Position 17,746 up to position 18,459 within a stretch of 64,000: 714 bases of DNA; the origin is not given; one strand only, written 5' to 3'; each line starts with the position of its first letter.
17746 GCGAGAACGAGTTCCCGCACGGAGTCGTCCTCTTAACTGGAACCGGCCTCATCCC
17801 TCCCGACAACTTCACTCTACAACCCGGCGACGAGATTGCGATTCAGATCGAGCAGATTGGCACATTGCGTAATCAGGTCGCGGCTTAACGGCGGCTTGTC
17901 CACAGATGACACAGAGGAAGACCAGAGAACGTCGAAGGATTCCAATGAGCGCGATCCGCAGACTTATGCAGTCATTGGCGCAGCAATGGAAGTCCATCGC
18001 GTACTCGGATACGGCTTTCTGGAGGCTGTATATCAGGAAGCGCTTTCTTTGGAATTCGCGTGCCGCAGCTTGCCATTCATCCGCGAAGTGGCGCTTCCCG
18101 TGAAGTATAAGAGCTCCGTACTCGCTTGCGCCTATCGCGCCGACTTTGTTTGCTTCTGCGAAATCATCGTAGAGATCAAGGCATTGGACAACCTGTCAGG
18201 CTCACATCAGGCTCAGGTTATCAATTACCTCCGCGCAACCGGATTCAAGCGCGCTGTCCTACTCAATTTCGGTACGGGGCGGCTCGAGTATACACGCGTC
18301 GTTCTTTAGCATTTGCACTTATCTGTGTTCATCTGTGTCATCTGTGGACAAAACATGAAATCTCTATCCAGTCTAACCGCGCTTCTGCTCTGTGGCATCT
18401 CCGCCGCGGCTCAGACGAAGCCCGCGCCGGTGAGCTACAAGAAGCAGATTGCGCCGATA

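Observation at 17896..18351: GxxExxY (PD-(D/E)XK-like) gene as a discrete cassette bounded by perfect 20-bp inverted repeats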

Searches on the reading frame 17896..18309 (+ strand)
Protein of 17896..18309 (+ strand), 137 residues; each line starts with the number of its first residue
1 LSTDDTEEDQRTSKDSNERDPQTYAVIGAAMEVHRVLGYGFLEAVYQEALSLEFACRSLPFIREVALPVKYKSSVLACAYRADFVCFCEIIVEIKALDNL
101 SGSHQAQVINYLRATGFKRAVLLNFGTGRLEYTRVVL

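Call 4: search_protein_families(library=ncbifam, proteins=[window:17896-18309:+], max_evalue=0.01)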
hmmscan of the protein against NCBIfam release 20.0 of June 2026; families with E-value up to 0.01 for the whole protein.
window:17896-18309:+ (137 aa): 1 family
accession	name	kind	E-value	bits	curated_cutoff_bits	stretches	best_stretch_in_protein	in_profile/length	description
TIGR04256.1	GxxExxY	subfamily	2.8e-39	134.1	35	1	23-136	3-116/116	GxxExxY protein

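Call 5: search_protein_families(library=pfam, proteins=[window:17896-18309:+], max_evalue=0.01)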
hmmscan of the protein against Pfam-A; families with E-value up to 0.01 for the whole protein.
window:17896-18309:+ (137 aa): 1 family
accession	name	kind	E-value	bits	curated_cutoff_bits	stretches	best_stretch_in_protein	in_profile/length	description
PF13366.12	PDDEXK_3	-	5.3e-38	130.4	22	1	23-134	4-116/117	PD-(D/E)XK nuclease superfamily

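Call 17: find_encoding_contigs(protein=window:17896-18309:+, flank=10000, max_places=6)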
Protein window:17896-18309:+ (137 aa): 1 contig read that carries it; 1 place shown.
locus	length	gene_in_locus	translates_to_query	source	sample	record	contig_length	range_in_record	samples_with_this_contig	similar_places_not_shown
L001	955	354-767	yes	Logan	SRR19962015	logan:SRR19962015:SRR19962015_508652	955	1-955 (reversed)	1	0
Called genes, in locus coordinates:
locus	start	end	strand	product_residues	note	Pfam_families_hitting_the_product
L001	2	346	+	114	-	?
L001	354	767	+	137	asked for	PF13366:PDDEXK_3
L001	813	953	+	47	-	?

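Call 19: find_homologous_proteins(query=window:17896-18309:+, max_evalue=1e-10)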
Query window:17896-18309:+ (137 aa): 7958 proteins with E <= 1e-10 among 8000 candidates; the best 120 are listed.
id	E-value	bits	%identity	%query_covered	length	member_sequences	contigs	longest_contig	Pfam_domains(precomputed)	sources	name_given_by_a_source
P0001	1.0e-62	228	100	78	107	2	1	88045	PF13366.13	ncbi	-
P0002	3.5e-57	210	77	91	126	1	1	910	PF13366.13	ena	-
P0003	2.4e-51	191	70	92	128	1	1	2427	PF13366.13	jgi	jgi:GxxExxY protein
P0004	8.4e-48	180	67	92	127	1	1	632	PF13366.13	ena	-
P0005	8.5e-48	180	68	88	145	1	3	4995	PF13366.13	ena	-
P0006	1.1e-47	179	66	89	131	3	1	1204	PF13366.13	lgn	-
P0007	1.1e-47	179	66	91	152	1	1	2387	PF13366.13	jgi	jgi:GxxExxY protein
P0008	1.8e-47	179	67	90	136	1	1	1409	PF13366.13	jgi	jgi:GxxExxY protein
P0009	1.9e-47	179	70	88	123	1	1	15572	PF13366.13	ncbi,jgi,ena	jgi:GxxExxY protein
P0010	2.4e-47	178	70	90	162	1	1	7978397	PF13366.13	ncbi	-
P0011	2.9e-47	178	67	88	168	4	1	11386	PF13366.13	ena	-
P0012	5.7e-47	177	69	87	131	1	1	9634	PF13366.13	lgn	-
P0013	5.7e-47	177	63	93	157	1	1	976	PF13366.13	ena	-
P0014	5.9e-47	177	67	90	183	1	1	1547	PF13366.13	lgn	-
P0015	6.0e-47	177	65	88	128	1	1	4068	PF13366.13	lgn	-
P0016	8.4e-47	177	66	88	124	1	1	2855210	PF13366.13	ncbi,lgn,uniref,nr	ncbi:GxxExxY protein [Asticcacaulis sp. EMRT-3]|uniref:GxxExxY protein n=1 Tax=Asticcacaulis sp. EMR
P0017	8.8e-47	176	68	87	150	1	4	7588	PF13366.13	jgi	jgi:GxxExxY protein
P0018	9.2e-47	176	67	89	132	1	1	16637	PF13366.13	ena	-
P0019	1.1e-46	176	69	87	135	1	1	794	PF13366.13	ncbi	-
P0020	1.1e-46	176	67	88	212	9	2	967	PF13366.13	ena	-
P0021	1.2e-46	176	66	89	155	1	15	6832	PF13366.13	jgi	jgi:GxxExxY protein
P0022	1.2e-46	176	66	93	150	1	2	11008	PF13366.13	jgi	jgi:GxxExxY protein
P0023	1.3e-46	176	66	88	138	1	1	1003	PF13366.13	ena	-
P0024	1.7e-46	176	64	89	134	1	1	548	PF13366.13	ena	-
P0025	1.9e-46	175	65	87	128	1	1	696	PF13366.13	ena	-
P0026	2.1e-46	175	66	87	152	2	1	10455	PF13366.13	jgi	jgi:GxxExxY protein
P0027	2.3e-46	175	66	87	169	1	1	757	PF13366.13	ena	-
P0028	2.4e-46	175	67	88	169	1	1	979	PF13366.13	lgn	-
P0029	2.5e-46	175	65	91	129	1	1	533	PF13366.13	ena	-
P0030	2.8e-46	175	66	88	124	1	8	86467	PF13366.13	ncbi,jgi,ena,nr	ncbi:MAG TPA: GxxExxY protein [Chthonomonadaceae bacterium]|nr:GxxExxY protein [Chthonomonadaceae ba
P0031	2.9e-46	175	64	100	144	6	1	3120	PF13366.13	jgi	-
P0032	3.0e-46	175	63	99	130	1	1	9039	PF13366.13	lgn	-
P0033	3.7e-46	174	66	87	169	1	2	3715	PF13366.13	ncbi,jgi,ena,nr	ncbi:MAG TPA: GxxExxY protein [Blastocatellia bacterium]|nr:GxxExxY protein [Blastocatellia bacteriu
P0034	4.0e-46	174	63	91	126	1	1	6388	PF13366.13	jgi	jgi:GxxExxY protein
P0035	4.3e-46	174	66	86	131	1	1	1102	PF13366.13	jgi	-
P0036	6.1e-46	174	64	91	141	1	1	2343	PF13366.13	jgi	jgi:GxxExxY protein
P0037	6.3e-46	174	66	90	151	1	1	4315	PF13366.13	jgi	jgi:GxxExxY protein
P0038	6.6e-46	174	65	89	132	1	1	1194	PF13366.13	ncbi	-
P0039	6.8e-46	174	59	100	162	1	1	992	PF13366.13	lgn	-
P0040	7.6e-46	173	61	93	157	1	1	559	PF13366.13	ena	-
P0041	7.7e-46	173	65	90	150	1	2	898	PF13366.13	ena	-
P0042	8.3e-46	173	64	91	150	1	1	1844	PF13366.13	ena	-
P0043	8.9e-46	173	63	91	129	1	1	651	PF13366.13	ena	-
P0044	9.1e-46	173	67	85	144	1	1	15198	PF13366.13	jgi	jgi:GxxExxY protein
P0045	9.5e-46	173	63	91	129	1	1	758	PF13366.13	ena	-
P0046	1.0e-45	173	67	88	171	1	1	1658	PF13366.13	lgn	-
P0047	1.3e-45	173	69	86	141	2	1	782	PF13366.13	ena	-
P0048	1.3e-45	173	62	98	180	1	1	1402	PF13366.13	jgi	jgi:GxxExxY protein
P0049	1.3e-45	173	66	87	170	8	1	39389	PF13366.13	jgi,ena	-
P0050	1.3e-45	173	63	92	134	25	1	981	PF13366.13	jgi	jgi:GxxExxY protein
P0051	1.4e-45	173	61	93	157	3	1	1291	PF13366.13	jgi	jgi:GxxExxY protein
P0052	1.5e-45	173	64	91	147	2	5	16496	PF13366.13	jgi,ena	jgi:GxxExxY protein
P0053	1.5e-45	172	67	90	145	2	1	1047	PF13366.13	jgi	-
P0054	1.6e-45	172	63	91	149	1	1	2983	PF13366.13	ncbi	-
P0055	1.6e-45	172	67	87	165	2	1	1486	PF13366.13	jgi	jgi:GxxExxY protein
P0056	1.7e-45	172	66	95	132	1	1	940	PF13366.13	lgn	-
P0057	1.8e-45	172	65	87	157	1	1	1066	PF13366.13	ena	-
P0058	1.9e-45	172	59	100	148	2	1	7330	PF13366.13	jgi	jgi:GxxExxY protein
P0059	2.0e-45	172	66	87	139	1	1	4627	PF13366.13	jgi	-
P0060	2.2e-45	172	62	100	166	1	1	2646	PF13366.13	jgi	jgi:GxxExxY protein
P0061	2.6e-45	172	66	87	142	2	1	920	PF13366.13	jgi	jgi:GxxExxY protein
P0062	2.6e-45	172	65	90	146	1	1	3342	PF13366.13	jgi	jgi:GxxExxY protein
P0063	2.6e-45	172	62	99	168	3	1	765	PF13366.13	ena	-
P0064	2.6e-45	172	63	90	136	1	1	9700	PF13366.13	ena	-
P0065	2.6e-45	172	67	86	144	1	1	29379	PF13366.13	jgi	jgi:GxxExxY protein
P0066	2.7e-45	172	68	86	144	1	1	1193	PF13366.13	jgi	jgi:GxxExxY protein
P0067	2.7e-45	172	69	87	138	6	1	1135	PF13366.13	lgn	-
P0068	2.9e-45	172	66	87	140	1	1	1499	PF13366.13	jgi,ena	-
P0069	3.1e-45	171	61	93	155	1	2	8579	PF13366.13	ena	-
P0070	3.3e-45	171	66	88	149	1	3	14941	PF13366.13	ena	-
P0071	3.3e-45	171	65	93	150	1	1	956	PF13366.13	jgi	jgi:GxxExxY protein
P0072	3.6e-45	171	62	100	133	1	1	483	PF13366.13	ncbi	-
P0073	3.7e-45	171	58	100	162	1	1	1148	PF13366.13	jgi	jgi:GxxExxY protein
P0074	3.8e-45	171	66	87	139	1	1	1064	PF13366.13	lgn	-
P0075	3.8e-45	171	65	87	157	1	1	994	PF13366.13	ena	-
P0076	3.9e-45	171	62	93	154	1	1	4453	PF13366.13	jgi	jgi:GxxExxY protein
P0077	4.2e-45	171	64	90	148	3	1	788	PF13366.13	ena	-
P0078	4.3e-45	171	66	87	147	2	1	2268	PF13366.13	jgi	jgi:GxxExxY protein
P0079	4.4e-45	171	64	91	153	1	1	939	PF13366.13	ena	-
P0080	4.5e-45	171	67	90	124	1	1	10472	PF13366.13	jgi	jgi:GxxExxY protein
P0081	4.7e-45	171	64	89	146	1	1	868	PF13366.13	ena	-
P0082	4.8e-45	171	64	91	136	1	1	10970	PF13366.13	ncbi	-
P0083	4.8e-45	171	63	92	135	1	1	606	PF13366.13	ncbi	-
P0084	4.9e-45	171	63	93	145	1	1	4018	PF13366.13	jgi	jgi:GxxExxY protein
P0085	5.0e-45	171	67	90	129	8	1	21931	PF13366.13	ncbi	-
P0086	5.7e-45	171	59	96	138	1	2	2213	PF13366.13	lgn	-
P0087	5.9e-45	171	66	90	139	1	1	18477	PF13366.13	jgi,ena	-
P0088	6.2e-45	170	68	88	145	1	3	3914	PF13366.13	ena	-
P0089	6.5e-45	170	65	91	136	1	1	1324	PF13366.13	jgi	jgi:GxxExxY protein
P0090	6.8e-45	170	67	87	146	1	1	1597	PF13366.13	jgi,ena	-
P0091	6.9e-45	170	67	88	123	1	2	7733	PF13366.13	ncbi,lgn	-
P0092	7.4e-45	170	66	87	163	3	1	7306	PF13366.13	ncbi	-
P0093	7.6e-45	170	67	90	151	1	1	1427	PF13366.13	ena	-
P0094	7.6e-45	170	66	90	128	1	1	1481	PF13366.13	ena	-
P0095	7.6e-45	170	67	86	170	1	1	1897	PF13366.13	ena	-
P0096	8.2e-45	170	63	91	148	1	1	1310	PF13366.13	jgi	jgi:GxxExxY protein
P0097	8.3e-45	170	62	92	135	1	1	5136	PF13366.13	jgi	jgi:GxxExxY protein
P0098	8.6e-45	170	63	91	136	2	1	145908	PF13366.13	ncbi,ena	-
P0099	8.7e-45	170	66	91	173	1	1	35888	PF13366.13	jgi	jgi:GxxExxY protein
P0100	8.8e-45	170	65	87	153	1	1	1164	PF13366.13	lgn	-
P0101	8.9e-45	170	63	89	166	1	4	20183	PF13366.13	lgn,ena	-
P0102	9.0e-45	170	59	100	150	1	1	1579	PF13366.13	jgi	jgi:GxxExxY protein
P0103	9.2e-45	170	67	87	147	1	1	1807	PF13366.13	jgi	jgi:GxxExxY protein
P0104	9.5e-45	170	62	91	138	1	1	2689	PF13366.13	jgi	jgi:GxxExxY protein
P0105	9.7e-45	170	61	91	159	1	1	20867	PF13366.13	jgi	jgi:GxxExxY protein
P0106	9.9e-45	170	60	93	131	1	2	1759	PF13366.13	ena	-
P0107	1.0e-44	170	65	88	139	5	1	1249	PF13366.13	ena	-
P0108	1.0e-44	170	63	88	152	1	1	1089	PF13366.13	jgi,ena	-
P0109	1.1e-44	170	62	91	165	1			PF13366.13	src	-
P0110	1.1e-44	170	64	90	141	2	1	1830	PF13366.13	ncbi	-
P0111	1.1e-44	170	68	86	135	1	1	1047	PF13366.13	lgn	-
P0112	1.2e-44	170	59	100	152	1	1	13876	PF13366.13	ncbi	-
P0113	1.3e-44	169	60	100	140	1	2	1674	PF13366.13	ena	-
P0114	1.3e-44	169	61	88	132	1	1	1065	PF13366.13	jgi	-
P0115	1.4e-44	169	61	88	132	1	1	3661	PF13366.13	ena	-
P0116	1.4e-44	169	65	90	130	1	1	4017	PF13366.13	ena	-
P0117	1.4e-44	169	70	87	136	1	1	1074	PF13366.13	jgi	jgi:GxxExxY protein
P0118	1.4e-44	169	66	87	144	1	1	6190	PF13366.13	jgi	jgi:GxxExxY protein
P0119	1.5e-44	169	62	92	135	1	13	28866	PF13366.13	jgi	jgi:GxxExxY protein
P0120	1.6e-44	169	62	91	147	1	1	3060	PF13366.13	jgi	jgi:GxxExxY protein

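Call 24: find_related_loci(query=A1, collection=genome_contigs, flank=3000)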
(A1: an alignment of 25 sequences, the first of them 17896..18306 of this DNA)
Query A1 (137 aa) in genome_contigs; peptide patterns used: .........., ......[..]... (x = any residue, [..] = any of these).
599 stretches matched a pattern (row limit reached: there are more); 595 encode a relative of the query (tblastn E <= 1e-3); the best 80 are kept; 80 distinct loci.
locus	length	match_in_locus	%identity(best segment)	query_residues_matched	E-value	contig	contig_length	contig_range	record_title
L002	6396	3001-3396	60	3-134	6e-52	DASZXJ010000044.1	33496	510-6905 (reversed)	MAG TPA_asm: Tepidisphaeraceae bacterium isolate SMAG_U6180 k141_1091466, whole genome shotgun sequence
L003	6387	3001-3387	63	11-137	9e-52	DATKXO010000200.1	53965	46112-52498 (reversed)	MAG TPA_asm: Phycisphaerae bacterium isolate SMAG_U14193 k141_4964070, whole genome shotgun sequence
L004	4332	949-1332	63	9-136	9e-52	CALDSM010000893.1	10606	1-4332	MAG TPA_asm: uncultured bacterium isolate SRR3330204_bin.145_CONCOCT_v1.1_MAG genome assembly, contig: ERZ724078.4304, w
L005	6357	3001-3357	66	18-136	5e-51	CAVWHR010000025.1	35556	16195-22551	MAG: uncultured Chloroflexia bacterium isolate MFD01299.bin.2.145 genome assembly, contig: contig_43324, whole genome sh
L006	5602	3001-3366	62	16-137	6e-51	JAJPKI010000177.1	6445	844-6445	MAG: Verrucomicrobia bacterium isolate Centralia_MAG_692 k107_32263884, whole genome shotgun sequence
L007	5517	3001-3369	60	10-137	2e-50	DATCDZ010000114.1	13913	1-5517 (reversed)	MAG TPA_asm: Verrucomicrobiia bacterium isolate SMAG_U7740 k141_102943, whole genome shotgun sequence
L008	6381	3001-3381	60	10-136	3e-50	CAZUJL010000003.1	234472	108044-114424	MAG TPA_asm: uncultured Nitrospirales bacterium isolate binchicken_co199_149 genome assembly, contig: NODE_49_length_234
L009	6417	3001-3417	57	1-137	7e-52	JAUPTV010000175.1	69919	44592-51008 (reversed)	MAG: Pseudomonadota bacterium isolate erpe_2018_sw_3hr_WHONDRS-SW48-000086_B_bin.13 scaffold_405154, whole genome shotgu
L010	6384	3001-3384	59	11-137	1e-49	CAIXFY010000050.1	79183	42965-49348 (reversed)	MAG: uncultured Verrucomicrobia subdivision 3 bacterium isolate VK1_bin-0319 genome assembly, contig: bin-0319:50/85, wh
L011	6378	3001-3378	63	12-137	1e-49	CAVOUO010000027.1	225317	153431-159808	MAG: uncultured Planctomycetota bacterium isolate MFD10007.bin.2.186 genome assembly, contig: contig_45132, whole genome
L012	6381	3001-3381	63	11-137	2e-49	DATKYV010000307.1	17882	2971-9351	MAG TPA_asm: Terriglobia bacterium isolate SMAG_U14228 k141_4221076, whole genome shotgun sequence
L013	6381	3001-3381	62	10-136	2e-48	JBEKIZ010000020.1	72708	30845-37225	MAG: Terriglobia bacterium isolate SPRUCE 311 SPRUCE_311_20, whole genome shotgun sequence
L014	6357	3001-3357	61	19-137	4e-48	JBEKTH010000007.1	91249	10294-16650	MAG: Verrucomicrobiota bacterium isolate SPRUCE 553 SPRUCE_553_7, whole genome shotgun sequence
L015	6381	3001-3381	61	11-137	3e-48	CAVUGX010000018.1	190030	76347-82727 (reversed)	MAG: uncultured delta proteobacterium isolate MFD02138.bin.2.27 genome assembly, contig: contig_18240, whole genome shot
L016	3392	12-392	57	10-136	8e-48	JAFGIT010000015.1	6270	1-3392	MAG: Candidatus Coatesbacteria bacterium isolate Zod_Metabat.233 k87_557367, whole genome shotgun sequence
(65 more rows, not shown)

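Call 32: search_solved_structures(query=A1, max_evalue=0.01, show_alignments=1)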
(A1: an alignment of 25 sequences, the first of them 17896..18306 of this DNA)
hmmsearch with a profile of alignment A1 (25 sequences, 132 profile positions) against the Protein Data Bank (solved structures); distinct sequences matched with E-value up to 0.01: 0.

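Call 33: search_protein_families(library=padloc, proteins=[window:17896-18309:+], max_evalue=1)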
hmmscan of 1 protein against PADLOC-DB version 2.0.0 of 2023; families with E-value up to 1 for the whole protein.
window:17896-18309:+ (137 aa): 0 families

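Call 34: search_protein_families(library=phrogs, proteins=[window:17896-18309:+], max_evalue=0.01)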
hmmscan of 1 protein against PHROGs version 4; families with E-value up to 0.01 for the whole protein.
window:17896-18309:+ (137 aa): 0 families

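Call 36: find_encoding_contigs(protein=P0001, flank=3000, max_places=3)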
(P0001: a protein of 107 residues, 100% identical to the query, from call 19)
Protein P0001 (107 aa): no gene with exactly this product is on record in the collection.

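Call 43: predict_structure(alignment_id=A1)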
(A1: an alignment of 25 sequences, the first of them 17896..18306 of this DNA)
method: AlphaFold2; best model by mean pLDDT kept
length: 137 residues; sequences in the alignment: 25
mean_pLDDT: 91.2   pTM: 0.80
mean pLDDT of the five models: 91.2, 89.9, 89.4, 88.9, 88.7
residues with pLDDT >= 90: 111; 70-90: 12; 50-70: 10; < 50: 4
segments of 3 or more residues with pLDDT < 50: 13-16
pLDDT, mean of each block of 10 residues (from residue 1): 68 58 98 98 98 98 93 91 97 97 94 94 98 95
secondary structure, 60 per line:
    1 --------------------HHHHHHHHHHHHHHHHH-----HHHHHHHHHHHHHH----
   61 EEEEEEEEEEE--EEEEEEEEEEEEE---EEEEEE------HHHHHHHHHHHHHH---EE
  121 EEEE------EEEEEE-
elements in order: H21-37 H43-56 E61-71 E74-86 E90-95 H102-115 E119-124 E131-136
